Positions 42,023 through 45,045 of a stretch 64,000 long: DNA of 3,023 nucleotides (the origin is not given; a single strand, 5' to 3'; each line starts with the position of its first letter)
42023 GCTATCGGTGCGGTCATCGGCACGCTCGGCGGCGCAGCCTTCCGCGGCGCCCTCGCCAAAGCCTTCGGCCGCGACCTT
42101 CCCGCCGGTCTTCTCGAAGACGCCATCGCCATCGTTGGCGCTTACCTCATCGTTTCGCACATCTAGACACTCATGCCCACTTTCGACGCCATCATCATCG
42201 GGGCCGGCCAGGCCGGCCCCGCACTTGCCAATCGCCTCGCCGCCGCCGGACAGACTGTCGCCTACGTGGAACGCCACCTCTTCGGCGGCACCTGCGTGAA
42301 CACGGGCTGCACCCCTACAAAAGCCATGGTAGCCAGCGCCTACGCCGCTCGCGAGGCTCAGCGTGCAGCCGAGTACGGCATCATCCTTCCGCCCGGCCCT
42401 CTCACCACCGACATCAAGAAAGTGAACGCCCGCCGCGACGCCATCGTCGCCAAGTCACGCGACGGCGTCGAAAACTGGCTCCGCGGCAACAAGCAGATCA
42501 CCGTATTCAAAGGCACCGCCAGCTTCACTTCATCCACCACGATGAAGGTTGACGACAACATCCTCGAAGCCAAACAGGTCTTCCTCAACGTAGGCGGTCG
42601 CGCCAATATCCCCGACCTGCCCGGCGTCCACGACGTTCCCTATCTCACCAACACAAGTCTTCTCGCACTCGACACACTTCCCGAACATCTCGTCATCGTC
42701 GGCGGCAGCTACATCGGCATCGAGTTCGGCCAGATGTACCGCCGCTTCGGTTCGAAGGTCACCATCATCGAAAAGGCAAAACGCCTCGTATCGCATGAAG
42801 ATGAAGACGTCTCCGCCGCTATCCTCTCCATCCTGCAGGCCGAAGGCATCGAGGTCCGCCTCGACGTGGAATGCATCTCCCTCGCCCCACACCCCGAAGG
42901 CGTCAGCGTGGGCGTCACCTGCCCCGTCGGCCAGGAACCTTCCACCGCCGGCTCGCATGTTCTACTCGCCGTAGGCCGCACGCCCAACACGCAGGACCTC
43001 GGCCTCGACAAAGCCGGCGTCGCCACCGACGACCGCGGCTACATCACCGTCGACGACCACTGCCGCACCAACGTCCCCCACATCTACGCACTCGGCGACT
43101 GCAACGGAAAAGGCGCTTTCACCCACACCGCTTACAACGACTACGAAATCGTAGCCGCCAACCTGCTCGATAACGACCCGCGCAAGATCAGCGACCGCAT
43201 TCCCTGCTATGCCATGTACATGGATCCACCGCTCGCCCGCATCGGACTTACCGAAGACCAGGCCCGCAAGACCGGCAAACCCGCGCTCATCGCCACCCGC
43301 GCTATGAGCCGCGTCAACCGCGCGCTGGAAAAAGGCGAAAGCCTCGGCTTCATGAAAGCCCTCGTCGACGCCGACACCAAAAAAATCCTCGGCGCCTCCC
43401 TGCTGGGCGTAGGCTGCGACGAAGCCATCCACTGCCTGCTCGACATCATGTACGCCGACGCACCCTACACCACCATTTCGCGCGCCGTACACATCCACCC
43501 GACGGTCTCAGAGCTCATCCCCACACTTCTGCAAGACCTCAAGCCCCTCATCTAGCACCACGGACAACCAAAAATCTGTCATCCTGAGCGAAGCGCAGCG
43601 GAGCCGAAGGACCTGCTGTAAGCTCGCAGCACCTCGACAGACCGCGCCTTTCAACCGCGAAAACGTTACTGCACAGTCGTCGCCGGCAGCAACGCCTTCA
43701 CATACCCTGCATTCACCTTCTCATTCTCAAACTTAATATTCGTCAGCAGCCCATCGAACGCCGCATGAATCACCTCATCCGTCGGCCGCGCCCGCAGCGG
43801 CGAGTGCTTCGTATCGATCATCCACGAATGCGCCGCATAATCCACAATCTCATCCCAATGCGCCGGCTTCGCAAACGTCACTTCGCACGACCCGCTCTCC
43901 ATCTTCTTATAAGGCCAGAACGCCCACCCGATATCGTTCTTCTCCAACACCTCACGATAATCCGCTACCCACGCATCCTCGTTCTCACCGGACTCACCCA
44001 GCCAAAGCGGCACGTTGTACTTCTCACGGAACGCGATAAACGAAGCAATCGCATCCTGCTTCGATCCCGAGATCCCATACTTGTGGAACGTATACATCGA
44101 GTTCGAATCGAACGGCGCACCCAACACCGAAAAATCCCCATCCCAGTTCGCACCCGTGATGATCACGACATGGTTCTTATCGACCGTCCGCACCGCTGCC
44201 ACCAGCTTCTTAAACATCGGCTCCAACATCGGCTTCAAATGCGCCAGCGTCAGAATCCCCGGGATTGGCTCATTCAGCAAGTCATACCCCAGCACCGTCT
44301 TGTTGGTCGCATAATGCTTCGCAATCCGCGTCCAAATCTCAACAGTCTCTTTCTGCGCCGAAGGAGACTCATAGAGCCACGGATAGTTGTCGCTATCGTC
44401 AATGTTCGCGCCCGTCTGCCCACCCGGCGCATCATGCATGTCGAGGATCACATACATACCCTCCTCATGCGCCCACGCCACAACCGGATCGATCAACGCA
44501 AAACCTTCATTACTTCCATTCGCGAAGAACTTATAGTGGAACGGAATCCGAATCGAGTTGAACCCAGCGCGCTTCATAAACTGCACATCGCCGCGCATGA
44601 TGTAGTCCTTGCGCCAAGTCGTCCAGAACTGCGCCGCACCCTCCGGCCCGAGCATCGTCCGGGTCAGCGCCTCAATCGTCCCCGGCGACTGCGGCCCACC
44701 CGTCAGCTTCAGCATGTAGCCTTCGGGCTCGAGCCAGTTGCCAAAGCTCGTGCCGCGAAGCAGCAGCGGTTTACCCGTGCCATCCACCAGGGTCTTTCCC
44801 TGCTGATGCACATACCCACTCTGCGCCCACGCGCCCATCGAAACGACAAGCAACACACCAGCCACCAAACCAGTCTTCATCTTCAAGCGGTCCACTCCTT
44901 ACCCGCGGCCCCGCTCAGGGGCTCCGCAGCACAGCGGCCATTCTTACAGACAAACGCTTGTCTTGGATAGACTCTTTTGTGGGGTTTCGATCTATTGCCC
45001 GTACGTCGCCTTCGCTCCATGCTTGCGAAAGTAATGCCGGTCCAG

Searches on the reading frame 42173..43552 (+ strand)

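Call 10: search_protein_families(library=pfam, proteins=[window:42173-43552:+], max_evalue=0.001)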
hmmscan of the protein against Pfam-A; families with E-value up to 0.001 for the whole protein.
window:42173-43552:+ (460 aa): 7 families
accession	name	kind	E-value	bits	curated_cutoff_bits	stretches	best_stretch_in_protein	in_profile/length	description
PF07992.20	Pyr_redox_2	-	3.9e-62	210.7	26.1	1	5-321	2-288/291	Pyridine nucleotide-disulphide oxidoreductase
PF02852.28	Pyr_redox_dim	-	2.3e-21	76.5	25.3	1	347-451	4-108/110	Pyridine nucleotide-disulphide oxidoreductase, dimerisation domain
PF00070.33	Pyr_redox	-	1.2e-18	67.9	22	1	172-243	1-72/82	Pyridine nucleotide-disulphide oxidoreductase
PF13738.12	Pyr_redox_3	-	1.1e-07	31.9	30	1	123-308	115-305/305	Pyridine nucleotide-disulphide oxidoreductase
PF01494.25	FAD_binding_3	-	0.00015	21.5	22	0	5-35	3-33/349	FAD binding domain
PF13450.12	NAD_binding_8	-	0.00023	21.8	21.9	0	8-40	1-34/68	NAD(P)-binding Rossmann-like domain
PF01266.30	DAO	-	0.00071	19.6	27.9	0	5-44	1-43/353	FAD dependent oxidoreductase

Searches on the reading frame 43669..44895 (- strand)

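Call 10: search_protein_families(library=pfam, proteins=[window:43669-44895:-], max_evalue=0.001)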
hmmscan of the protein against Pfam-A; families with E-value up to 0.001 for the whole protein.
window:43669-44895:- (409 aa): 1 family
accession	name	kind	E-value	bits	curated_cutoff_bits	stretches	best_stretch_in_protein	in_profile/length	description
PF00150.24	Cellulase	-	4.2e-35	122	23.5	1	89-330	12-269/272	Cellulase (glycosyl hydrolase family 5)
